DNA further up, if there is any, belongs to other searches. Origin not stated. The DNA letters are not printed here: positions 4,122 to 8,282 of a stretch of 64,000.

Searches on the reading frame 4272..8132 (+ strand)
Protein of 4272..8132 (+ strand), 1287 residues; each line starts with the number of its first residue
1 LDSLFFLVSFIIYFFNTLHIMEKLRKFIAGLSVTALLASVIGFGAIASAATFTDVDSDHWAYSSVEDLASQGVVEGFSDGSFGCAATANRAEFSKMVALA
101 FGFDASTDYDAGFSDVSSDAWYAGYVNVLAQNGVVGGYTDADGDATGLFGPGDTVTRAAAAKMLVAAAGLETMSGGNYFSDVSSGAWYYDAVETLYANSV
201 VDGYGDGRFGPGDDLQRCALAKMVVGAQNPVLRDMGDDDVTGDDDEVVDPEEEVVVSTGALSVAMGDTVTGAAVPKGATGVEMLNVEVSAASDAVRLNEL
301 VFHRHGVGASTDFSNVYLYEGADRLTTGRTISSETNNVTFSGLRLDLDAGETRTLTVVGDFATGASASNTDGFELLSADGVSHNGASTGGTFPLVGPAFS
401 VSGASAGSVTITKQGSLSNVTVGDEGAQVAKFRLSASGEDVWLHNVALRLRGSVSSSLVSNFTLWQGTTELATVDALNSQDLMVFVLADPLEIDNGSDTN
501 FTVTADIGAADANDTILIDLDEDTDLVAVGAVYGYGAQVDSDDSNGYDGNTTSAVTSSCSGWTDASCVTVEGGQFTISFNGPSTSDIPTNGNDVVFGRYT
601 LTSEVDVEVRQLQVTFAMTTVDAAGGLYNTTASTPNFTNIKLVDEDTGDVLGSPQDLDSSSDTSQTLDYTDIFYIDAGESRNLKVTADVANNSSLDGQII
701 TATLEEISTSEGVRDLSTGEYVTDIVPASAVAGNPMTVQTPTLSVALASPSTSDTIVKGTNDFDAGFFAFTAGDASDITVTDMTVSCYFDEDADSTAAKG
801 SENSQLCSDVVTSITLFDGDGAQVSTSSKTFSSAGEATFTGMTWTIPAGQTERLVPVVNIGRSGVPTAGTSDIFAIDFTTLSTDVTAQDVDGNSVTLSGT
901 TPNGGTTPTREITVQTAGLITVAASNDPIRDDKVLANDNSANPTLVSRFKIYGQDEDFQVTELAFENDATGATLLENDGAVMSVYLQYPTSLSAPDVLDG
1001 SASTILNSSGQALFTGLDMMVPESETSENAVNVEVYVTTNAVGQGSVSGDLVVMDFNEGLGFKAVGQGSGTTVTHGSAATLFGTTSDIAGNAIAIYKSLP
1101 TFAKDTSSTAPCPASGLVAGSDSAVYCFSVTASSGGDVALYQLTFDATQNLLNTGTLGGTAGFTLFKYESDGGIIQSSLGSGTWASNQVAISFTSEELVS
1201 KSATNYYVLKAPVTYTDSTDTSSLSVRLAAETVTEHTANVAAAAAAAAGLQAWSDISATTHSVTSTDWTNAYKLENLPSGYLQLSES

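Call 94: search_protein_families(library=pfam, proteins=[window:4272-8132:+], max_evalue=0.00001)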
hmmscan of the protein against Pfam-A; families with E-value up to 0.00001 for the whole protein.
window:4272-8132:+ (1287 aa): 1 family
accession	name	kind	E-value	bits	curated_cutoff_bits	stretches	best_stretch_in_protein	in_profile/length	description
PF00395.25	SLH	-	3.2e-29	101.1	20.8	3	179-213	2-36/44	S-layer homology domain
